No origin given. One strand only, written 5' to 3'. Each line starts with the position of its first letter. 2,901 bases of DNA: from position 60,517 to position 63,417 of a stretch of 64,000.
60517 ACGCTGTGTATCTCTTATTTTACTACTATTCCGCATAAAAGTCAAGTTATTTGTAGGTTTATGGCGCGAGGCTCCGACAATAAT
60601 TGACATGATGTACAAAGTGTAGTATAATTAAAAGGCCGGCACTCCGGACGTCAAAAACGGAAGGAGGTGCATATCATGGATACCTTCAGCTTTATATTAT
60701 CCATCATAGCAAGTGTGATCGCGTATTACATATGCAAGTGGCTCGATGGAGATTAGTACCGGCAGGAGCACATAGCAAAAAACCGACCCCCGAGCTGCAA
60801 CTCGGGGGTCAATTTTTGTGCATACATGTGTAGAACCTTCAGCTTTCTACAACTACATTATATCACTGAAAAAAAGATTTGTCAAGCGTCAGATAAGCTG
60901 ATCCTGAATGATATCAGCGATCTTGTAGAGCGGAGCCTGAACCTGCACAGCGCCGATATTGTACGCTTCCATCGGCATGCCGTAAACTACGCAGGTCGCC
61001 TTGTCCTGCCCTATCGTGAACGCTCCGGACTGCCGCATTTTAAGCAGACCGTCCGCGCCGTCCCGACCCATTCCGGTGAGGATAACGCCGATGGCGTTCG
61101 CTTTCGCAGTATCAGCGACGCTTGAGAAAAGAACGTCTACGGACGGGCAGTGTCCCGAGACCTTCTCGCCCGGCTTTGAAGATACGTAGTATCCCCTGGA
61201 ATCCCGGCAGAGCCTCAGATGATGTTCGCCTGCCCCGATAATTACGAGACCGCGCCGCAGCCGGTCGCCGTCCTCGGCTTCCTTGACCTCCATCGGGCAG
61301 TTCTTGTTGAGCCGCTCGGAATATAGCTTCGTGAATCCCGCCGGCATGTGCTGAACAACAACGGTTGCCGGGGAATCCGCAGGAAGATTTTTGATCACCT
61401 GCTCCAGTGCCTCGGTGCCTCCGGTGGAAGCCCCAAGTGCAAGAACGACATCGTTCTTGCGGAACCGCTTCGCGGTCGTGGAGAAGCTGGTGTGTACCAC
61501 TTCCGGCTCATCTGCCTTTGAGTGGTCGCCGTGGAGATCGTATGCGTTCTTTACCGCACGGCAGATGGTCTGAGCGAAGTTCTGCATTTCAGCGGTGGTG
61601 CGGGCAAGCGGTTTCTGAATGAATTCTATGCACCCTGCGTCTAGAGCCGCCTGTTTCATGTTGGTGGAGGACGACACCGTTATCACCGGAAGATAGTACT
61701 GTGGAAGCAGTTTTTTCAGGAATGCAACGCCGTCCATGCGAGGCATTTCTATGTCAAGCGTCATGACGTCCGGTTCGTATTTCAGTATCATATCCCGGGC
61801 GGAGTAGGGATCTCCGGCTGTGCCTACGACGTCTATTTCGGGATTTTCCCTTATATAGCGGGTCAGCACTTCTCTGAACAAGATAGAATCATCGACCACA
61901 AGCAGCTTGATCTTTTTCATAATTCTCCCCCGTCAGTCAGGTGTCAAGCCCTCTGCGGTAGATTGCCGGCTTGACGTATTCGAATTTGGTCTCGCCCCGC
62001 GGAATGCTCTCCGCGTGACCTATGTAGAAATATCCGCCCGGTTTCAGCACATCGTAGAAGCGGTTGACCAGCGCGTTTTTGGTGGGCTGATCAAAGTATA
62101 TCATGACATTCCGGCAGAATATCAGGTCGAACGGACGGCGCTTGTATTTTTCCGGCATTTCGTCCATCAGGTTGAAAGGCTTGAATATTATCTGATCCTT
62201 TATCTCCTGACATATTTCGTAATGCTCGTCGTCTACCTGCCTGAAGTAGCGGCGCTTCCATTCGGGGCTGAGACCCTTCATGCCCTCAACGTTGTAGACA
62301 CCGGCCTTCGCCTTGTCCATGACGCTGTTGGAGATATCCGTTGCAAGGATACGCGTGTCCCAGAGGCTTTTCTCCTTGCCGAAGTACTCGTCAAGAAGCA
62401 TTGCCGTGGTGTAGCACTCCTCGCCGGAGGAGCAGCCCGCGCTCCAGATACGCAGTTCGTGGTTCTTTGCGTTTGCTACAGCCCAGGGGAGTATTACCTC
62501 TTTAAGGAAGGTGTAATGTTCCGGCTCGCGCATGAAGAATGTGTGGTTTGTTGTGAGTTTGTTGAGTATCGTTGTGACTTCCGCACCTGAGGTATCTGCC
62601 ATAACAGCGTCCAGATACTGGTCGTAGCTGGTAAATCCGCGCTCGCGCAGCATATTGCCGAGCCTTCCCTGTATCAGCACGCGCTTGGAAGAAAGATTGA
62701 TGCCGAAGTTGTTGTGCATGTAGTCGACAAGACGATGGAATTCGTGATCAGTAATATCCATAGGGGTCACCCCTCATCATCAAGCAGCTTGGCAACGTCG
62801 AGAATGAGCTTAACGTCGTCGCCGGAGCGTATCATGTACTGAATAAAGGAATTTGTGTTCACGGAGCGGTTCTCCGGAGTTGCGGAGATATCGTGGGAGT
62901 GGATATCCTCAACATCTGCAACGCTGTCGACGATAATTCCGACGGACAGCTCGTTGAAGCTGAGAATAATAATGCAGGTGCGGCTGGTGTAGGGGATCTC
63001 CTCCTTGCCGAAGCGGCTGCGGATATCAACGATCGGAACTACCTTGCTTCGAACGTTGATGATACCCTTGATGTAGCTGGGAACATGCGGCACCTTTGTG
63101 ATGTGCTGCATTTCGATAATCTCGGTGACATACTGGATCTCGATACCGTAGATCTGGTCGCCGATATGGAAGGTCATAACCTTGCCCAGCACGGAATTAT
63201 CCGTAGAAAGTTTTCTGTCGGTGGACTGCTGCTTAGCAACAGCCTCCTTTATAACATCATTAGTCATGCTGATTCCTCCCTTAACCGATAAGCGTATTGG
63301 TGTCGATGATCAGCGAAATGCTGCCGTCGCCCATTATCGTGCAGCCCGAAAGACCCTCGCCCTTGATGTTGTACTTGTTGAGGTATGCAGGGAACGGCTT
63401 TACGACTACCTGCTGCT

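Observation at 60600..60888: Compact par/Fst-like type I toxin-antitoxin module between thrS and cheB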

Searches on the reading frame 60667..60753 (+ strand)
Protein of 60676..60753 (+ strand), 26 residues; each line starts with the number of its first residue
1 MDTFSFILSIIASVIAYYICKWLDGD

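Call 6: search_protein_families(library=pfam, proteins=[window:60676-60753:+, window:60667-60753:+], max_evalue=10)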
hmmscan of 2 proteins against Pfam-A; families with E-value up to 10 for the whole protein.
seq(26 aa): 0 families

seq(29 aa): 0 families

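Call 15: search_protein_families(library=ncbifam, proteins=[window:60676-60753:+, window:60667-60753:+], max_evalue=10)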
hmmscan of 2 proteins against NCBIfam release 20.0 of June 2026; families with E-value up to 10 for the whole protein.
seq(26 aa): 1 family
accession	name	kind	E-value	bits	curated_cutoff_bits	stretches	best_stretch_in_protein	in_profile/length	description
NF047374.1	CD_typeI_toxin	equivalog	0.0038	17.6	60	1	5-20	3-18/51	type I toxin-antitoxin system toxin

seq(29 aa): 1 family
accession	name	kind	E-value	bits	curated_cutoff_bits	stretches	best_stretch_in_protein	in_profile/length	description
NF047374.1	CD_typeI_toxin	equivalog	0.0052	17.1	60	1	9-23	4-18/51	type I toxin-antitoxin system toxin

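Call 28: search_solved_structures(query=A1, max_evalue=10, show_alignments=3)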
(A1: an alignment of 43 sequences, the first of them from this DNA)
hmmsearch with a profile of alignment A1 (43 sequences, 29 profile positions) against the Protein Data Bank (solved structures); distinct sequences matched with E-value up to 10: 1.
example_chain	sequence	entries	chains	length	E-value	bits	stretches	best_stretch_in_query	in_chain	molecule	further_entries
9s35_A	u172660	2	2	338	0.47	13.5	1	5-20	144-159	GDP-mannose transporter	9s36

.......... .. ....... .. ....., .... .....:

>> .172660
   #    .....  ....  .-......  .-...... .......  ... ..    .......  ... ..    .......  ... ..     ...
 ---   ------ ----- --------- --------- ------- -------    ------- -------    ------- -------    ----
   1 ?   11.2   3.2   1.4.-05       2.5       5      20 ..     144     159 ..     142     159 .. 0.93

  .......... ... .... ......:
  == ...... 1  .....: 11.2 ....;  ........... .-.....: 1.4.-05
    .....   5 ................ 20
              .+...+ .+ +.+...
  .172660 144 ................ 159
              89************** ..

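Call 29: search_protein_families(library=pfam, alignment_id=A1, max_evalue=10)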
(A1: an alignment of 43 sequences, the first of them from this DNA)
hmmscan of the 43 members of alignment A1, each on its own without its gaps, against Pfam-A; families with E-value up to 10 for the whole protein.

A. member 1, seq(26 aa): 0 families

B. families by the number of members that match (of 43 scanned): 17 families
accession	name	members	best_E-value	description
PF16083.10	Phage_holin_3_3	20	0.0037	LydA holin phage, holin superfamily III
PF09926.15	DUF2158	12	0.069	Uncharacterized small protein (DUF2158)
PF09527.15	ATPase_gene1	8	0.011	Putative F0F1-ATPase subunit Ca2+/Mg2+ transporter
PF18422.6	TNFR_16_TM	6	0.011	Tumor necrosis factor receptor member 16 trans-membrane domain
PF15050.11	SCIMP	5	0.022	SCIMP protein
PF13940.11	Ldr_toxin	4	0.11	Toxin Ldr, type I toxin-antitoxin system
PF09835.14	DUF2062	3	0.13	Uncharacterized protein conserved in bacteria (DUF2062)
PF12822.12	ECF_trnsprt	2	0.044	ECF transporter, substrate-specific component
PF09335.16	VTT_dom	2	0.069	VTT domain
PF06570.16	DUF1129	2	0.2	Protein of unknown function (DUF1129)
PF11712.13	Vma12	2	0.24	Endoplasmic reticulum-based factor for assembly of V-ATPase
PF02439.20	Adeno_E3_CR2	2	3.2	Adenovirus E3 region protein CR2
PF13056.11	DUF3918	1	0.17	Protein of unknown function (DUF3918)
PF15990.10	UPF0767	1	0.17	UPF0767 family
PF18366.7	zf_ZIC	1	0.26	Zic proteins zinc finger domain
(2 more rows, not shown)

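Call 30: search_protein_families(library=ncbifam, alignment_id=A1, max_evalue=10)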
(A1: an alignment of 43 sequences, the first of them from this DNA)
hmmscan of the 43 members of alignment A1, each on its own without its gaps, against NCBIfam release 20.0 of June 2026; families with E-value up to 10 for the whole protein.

A. member 1, seq(26 aa): 1 family
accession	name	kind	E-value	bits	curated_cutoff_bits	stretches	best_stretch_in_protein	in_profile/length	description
NF047374.1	CD_typeI_toxin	equivalog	0.0038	17.6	60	1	5-20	3-18/51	type I toxin-antitoxin system toxin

B. families by the number of members that match (of 43 scanned): 7 families
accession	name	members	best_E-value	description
NF047374.1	CD_typeI_toxin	30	0.00035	type I toxin-antitoxin system toxin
NF007332.0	PRK09821.1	12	0.017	GntP family transporter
NF033608.1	type_I_tox_Fst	8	0.017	type I toxin-antitoxin system Fst family toxin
NF002567.0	PRK02201.1-2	2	0.052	membrane protein insertase YidC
NF052605.1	UndecprPTUptAStph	1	0.038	undecaprenyl phosphate transporter UptA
NF038035.1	lactGalph_entA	1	0.066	lactococcin G-alpha/enterocin 1071A family bacteriocin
TIGR01673.1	holin_LLH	1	0.092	phage holin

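Call 31: search_protein_families(library=phrogs, alignment_id=A1, max_evalue=1)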
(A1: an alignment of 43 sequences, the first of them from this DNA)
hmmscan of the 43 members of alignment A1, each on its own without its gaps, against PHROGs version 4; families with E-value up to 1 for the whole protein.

A. member 1, seq(26 aa): 2 families
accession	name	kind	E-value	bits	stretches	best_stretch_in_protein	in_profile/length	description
phrog_738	-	unknown function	5.4e-05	24.5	1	4-23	6-25/52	-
phrog_2798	-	unknown function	0.38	11.9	1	4-21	9-26/53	-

B. families by the number of members that match (of 43 scanned): 33 families (the first 25 are shown)
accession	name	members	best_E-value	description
phrog_738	-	41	2.2e-05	-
phrog_17924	-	10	0.0001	-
phrog_6918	-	9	0.026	holin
phrog_25423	-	6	0.0017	-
phrog_2798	-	6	0.021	-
phrog_785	-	6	0.097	holin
phrog_2186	-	3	0.023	virion structural protein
phrog_26906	-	3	0.034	-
phrog_37737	-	3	0.044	-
phrog_24821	-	2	0.016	-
phrog_33013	-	2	0.033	-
phrog_29951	-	2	0.17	-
phrog_4525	-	1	0.019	-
phrog_9048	-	1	0.021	-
phrog_8633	-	1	0.031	-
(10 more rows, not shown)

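Call 49: search_dna_similar(query=window:60676-60753:+, collection=phages, mode=protein, max_evalue=1, max_rows=30)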
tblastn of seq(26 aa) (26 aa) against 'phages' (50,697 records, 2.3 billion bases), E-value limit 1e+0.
Records with a match: 5; places in all: 5; records where one place covers at least 80% of the query: 2.
Best place of each record, by identity: 60-80% 1; <60% 4.
By first word of the organism name: Bacteriophage 4; bajarodino 1.
By host as written in the record: - 4; Peromyscus fraterculus 1.
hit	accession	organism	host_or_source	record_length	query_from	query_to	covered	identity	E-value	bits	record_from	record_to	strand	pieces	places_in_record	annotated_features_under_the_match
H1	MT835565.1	Bacteriophage sp.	human fecal samples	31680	1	24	92%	58.3%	3e-2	34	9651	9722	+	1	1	record has no annotation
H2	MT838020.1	Bacteriophage sp.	human fecal samples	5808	5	24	77%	65.0%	3e-2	34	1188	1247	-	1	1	record has no annotation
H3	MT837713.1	Bacteriophage sp.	human fecal samples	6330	6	24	73%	57.9%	5e-1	30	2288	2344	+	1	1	record has no annotation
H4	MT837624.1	Bacteriophage sp.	human fecal samples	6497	5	25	81%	52.4%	1e-2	35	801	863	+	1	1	record has no annotation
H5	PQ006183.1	bajarodino virus 15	Peromyscus fraterculus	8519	5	24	77%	45.0%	8e-1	30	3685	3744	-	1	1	none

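Call 50: search_dna_similar(query=window:60676-60753:+, collection=plasmids, mode=protein, max_evalue=1, max_rows=30)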
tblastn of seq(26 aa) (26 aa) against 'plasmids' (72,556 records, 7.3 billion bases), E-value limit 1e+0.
Records with a match: 255; places in all: 260; records where one place covers at least 80% of the query: 248.
Best place of each record, by identity: 90-95% 1; 80-90% 8; 60-80% 208; <60% 38.
By first word of the organism name: Enterococcus 198; Streptococcus 32; Ligilactobacillus 7; uncultured 5; Aerococcus 5; Lactococcus 2; Carnobacterium 2; Waltera 1; Clostridium 1; Mediterraneibacter 1; and 1 more.
By predicted mobility (MOB-suite, as given by PLSDB): conjugative 159; non-mobilizable 60; mobilizable 36.
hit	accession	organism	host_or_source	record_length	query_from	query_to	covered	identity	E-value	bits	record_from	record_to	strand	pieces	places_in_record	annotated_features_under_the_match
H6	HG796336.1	uncultured bacterium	-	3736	1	26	100%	70.4%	1e-3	39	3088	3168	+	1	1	none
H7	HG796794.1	uncultured bacterium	-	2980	5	24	77%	90.0%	6e-4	40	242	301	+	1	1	none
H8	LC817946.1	Waltera intestinalis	Homo sapiens,Genome Sequencing,feces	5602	5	26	85%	81.8%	2e-5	44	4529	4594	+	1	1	none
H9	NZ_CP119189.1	Clostridium perfringens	goat,fecal sample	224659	2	26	96%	68.0%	8e-5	42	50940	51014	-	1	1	none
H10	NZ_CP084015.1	Mediterraneibacter gnavus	Homo sapiens,pure culture,human feces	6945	2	26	96%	68.0%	5e-4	40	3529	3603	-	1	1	none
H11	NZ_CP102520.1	Ligilactobacillus salivarius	Homo sapiens,Cell culture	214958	4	24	81%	81.0%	7e-4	40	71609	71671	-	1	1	none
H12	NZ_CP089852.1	Ligilactobacillus salivarius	Pig,faecal sample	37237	5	24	77%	80.0%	5e-3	38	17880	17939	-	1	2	none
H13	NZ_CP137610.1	Ligilactobacillus salivarius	cell culture,the intestine of a broiler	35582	5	24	77%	80.0%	5e-3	38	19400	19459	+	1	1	none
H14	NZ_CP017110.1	Ligilactobacillus salivarius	Gallus gallus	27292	5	24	77%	80.0%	5e-3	38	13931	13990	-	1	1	none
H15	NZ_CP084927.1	Ligilactobacillus salivarius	Homo sapiens,mixed culture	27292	5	24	77%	80.0%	5e-3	38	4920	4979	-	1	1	none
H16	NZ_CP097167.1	Ligilactobacillus salivarius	Homo sapiens,single cell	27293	5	24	77%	80.0%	5e-3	38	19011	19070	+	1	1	none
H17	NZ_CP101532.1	Ligilactobacillus salivarius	Xinyang black-feather laying hens,mixed ...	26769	5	24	77%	80.0%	5e-3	38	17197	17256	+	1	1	none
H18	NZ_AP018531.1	Butyricicoccus sp. GAM44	Homo sapiens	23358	5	26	85%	68.2%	2e-2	36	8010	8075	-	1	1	none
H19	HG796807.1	uncultured bacterium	-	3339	2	24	88%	65.2%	5e-2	35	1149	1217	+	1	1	none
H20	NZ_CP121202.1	Streptococcus pluranimalium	Pig,tissue sample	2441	4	26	88%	60.9%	4e-3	38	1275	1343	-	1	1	none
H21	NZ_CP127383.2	Aerococcus tenax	Homo sapiens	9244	4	26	88%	60.9%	4e-3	38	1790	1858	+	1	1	none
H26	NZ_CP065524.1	Enterococcus faecium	Homo sapiens,pleural fluid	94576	2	24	88%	56.5%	4e-2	35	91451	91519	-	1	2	none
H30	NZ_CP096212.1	Enterococcus faecium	Homo sapiens,blood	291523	4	24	81%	61.9%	1e-1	34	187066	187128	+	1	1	none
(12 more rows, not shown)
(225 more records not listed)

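Call 51: get_annotated_region(hit=H30, flank=1500)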
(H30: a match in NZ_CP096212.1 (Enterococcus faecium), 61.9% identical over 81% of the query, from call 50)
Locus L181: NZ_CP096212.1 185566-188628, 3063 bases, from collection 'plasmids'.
description: Enterococcus faecium strain UCH1 plasmid pUCH1-1, complete sequence
organism: Enterococcus faecium (NCBI taxid 1352)
taxonomy: Bacteria; Bacillota; Bacilli; Lactobacillales; Enterococcaceae; Enterococcus; Enterococcus faecium
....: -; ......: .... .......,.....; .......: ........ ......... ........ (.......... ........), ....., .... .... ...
typing (MOB-suite, as given by PLSDB): conjugative; replicon rep_cluster_893,rep_cluster_943; relaxase MOBP; mating-pair formation MPF_T
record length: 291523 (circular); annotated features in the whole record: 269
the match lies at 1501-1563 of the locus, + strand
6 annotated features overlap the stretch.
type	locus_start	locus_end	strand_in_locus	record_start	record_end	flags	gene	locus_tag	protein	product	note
CDS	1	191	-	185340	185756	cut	-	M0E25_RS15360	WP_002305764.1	hypothetical protein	-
CDS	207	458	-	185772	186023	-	-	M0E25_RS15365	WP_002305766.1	hypothetical protein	-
CDS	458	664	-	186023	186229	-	-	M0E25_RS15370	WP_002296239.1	hypothetical protein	-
CDS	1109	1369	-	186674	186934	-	-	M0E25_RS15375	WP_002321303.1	hypothetical protein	-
CDS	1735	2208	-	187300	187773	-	ssb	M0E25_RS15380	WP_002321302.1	single-stranded DNA-binding protein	GO:0006310 - DNA recombination [Evidence IEA]; GO:0006281 - DNA repair [Evidence IEA]; GO:0006260 - DNA replication ...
CDS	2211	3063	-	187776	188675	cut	-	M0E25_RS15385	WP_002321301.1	nucleotidyl transferase AbiEii/AbiGii toxin family protein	-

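Call 52: get_annotated_region(hit=H11, flank=1500)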
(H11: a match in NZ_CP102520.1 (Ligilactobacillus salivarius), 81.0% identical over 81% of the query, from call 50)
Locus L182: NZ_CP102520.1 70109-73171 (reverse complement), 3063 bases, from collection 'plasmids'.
description: Ligilactobacillus salivarius strain SS-258 plasmid p1, complete sequence
organism: Ligilactobacillus salivarius (NCBI taxid 1624)
taxonomy: Bacteria; Bacillota; Bacilli; Lactobacillales; Lactobacillaceae; Ligilactobacillus; Ligilactobacillus salivarius
host: -; source: Homo sapiens,Cell culture; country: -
typing (MOB-suite, as given by PLSDB): non-mobilizable; replicon rep_cluster_1685
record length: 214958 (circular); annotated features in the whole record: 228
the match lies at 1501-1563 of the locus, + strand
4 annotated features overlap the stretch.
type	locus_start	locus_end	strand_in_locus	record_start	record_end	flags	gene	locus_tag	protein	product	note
CDS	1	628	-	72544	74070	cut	-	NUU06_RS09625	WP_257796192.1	ABC transporter permease/substrate-binding protein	-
CDS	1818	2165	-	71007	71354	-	-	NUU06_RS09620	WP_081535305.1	hypothetical protein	-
CDS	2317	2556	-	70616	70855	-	-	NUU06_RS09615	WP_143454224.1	hypothetical protein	-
CDS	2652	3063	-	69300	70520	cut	-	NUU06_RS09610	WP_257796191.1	transposase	-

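Call 53: get_annotated_region(hit=H8, flank=1500)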
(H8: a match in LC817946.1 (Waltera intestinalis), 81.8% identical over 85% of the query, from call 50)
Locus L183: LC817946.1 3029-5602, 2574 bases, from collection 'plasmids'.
description: Waltera intestinalis 19YCFAH0.3Co2 plasmid p19YCFAH0.3Co2-2 DNA, complete sequence
organism: Waltera intestinalis (NCBI taxid 2606635)
taxonomy: Bacteria; Bacillota; Clostridia; Lachnospirales; Lachnospiraceae; Waltera; Waltera intestinalis
host: -; source: Homo sapiens,Genome Sequencing,feces; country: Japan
typing (MOB-suite, as given by PLSDB): non-mobilizable
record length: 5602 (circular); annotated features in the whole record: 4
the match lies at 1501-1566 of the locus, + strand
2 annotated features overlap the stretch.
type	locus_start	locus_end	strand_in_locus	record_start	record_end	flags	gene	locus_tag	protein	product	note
CDS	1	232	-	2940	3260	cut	-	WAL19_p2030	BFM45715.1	hypothetical protein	-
CDS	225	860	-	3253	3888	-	-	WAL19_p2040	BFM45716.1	hypothetical protein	-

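Call 55: get_annotated_region(hit=H9, flank=600)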
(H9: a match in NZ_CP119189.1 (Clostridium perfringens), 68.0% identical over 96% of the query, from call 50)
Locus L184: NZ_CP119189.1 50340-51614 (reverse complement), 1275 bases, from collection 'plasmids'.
description: Clostridium perfringens strain 21-D-5 plasmid p21-D-5b, complete sequence
organism: Clostridium perfringens (NCBI taxid 1502)
taxonomy: Bacteria; Bacillota; Clostridia; Eubacteriales; Clostridiaceae; Clostridium; Clostridium perfringens
host: -; source: goat,fecal sample; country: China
typing (MOB-suite, as given by PLSDB): non-mobilizable; replicon Inc18
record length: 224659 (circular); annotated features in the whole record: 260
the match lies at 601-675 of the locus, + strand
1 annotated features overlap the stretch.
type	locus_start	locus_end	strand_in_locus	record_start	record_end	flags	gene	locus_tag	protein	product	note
CDS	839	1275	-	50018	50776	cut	-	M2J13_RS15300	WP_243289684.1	hypothetical protein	-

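Call 56: get_annotated_region(hit=H20, flank=600)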
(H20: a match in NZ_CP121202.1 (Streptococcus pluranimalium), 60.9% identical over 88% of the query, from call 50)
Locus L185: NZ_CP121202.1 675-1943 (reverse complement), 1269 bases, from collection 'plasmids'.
description: Streptococcus pluranimalium strain SP28 plasmid pSP28, complete sequence
organism: Streptococcus pluranimalium (NCBI taxid 82348)
taxonomy: Bacteria; Bacillota; Bacilli; Lactobacillales; Streptococcaceae; Streptococcus; Streptococcus pluranimalium
host: -; source: Pig,tissue sample; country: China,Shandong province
typing (MOB-suite, as given by PLSDB): non-mobilizable
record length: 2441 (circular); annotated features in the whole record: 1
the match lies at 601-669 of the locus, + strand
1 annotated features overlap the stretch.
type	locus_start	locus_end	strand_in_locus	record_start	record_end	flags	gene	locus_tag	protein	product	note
CDS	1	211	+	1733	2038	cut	-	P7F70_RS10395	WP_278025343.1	hypothetical protein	-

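Call 57: get_annotated_region(hit=H21, flank=600)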
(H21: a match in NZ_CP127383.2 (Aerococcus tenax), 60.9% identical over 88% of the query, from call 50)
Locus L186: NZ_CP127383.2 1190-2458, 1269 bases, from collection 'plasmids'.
description: Aerococcus tenax strain UMB3669 plasmid unnamed2, complete sequence
organism: Aerococcus tenax (NCBI taxid 3078812)
taxonomy: Bacteria; Bacillota; Bacilli; Lactobacillales; Aerococcaceae; Aerococcus; Aerococcus tenax
host: -; source: Homo sapiens; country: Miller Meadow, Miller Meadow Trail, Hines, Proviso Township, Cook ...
typing (MOB-suite, as given by PLSDB): non-mobilizable
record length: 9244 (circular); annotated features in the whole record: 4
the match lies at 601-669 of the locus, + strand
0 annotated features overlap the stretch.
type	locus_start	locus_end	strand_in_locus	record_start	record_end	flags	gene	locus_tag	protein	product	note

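Call 58: get_annotated_region(hit=H26, flank=600)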
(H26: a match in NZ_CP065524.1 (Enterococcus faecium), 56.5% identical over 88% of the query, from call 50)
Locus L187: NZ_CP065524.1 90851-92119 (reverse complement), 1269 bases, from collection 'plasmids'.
description: Enterococcus faecium strain VRE3389 plasmid unnamed2
organism: Enterococcus faecium (NCBI taxid 1352)
taxonomy: Bacteria; Bacillota; Bacilli; Lactobacillales; Enterococcaceae; Enterococcus; Enterococcus faecium
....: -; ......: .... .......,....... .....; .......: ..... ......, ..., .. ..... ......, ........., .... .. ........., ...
typing (MOB-suite, as given by PLSDB): conjugative; replicon rep_cluster_889; relaxase MOBP,MOBP; mating-pair formation MPF_T
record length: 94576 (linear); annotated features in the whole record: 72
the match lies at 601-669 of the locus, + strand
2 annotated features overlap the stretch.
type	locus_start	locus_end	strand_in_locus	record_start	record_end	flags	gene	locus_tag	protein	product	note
CDS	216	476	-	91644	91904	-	-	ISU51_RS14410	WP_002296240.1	hypothetical protein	-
CDS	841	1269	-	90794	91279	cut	ssb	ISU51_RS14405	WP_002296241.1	single-stranded DNA-binding protein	GO:0006310 - DNA recombination [Evidence IEA]; GO:0006281 - DNA repair [Evidence IEA]; GO:0006260 - DNA replication ...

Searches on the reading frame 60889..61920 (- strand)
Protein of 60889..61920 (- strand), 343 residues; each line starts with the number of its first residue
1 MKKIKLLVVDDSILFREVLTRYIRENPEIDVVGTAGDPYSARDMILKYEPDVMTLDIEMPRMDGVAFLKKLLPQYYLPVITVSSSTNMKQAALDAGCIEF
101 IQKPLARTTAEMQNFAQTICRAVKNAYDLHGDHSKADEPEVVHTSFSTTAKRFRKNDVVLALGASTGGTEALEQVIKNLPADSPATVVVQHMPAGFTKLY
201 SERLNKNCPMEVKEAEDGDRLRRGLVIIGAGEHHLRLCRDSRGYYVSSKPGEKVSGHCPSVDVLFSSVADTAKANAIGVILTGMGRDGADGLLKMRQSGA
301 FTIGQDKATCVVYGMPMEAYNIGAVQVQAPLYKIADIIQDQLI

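Call 87: search_protein_families(library=pfam, proteins=[window:60889-61920:-], max_evalue=0.00001)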
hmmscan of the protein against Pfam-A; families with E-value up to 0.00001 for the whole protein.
window:60889-61920:- (343 aa): 2 families
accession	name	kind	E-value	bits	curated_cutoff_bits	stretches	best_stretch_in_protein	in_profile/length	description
PF01339.22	CheB_methylest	-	5e-62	209.1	24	1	161-337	2-173/174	CheB methylesterase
PF00072.30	Response_reg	-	5.9e-20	71.9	30.2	1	7-107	2-103/111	Response regulator receiver domain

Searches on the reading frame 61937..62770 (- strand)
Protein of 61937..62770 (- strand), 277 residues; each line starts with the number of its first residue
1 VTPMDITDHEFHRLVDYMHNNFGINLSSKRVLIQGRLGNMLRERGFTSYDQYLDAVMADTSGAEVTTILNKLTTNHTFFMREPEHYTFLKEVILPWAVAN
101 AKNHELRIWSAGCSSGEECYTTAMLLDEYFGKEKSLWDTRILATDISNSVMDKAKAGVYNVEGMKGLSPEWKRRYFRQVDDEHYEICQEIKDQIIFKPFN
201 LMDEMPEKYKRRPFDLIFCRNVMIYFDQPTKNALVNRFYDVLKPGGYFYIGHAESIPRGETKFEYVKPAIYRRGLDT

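Call 87: search_protein_families(library=pfam, proteins=[window:61937-62770:-], max_evalue=0.00001)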
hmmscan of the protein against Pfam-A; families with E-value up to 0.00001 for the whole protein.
window:61937-62770:- (277 aa): 5 families
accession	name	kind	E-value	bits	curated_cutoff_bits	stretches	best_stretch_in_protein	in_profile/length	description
PF01739.24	CheR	-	1.7e-62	210.8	27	1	75-267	1-190/195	CheR methyltransferase, SAM binding domain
PF03705.20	CheR_N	-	8.9e-12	45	27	1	10-59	2-52/53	CheR methyltransferase, all-alpha domain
PF08242.18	Methyltransf_12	-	7.5e-07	30.2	30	0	196-248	60-98/98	Methyltransferase domain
PF13649.12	Methyltransf_25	-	5.7e-06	27.4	27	0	209-246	60-97/97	Methyltransferase domain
PF13847.12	Methyltransf_31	-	7e-06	26.2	27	0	203-254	64-113/145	Methyltransferase domain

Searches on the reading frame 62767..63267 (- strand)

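Call 87: search_protein_families(library=pfam, proteins=[window:62767-63267:-], max_evalue=0.00001)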
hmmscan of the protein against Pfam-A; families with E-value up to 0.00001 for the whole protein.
window:62767-63267:- (166 aa): 1 family
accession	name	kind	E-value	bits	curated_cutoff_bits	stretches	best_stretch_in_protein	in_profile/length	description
PF01584.24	CheW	-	4.4e-36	124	23.5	1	30-165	2-137/138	CheW-like domain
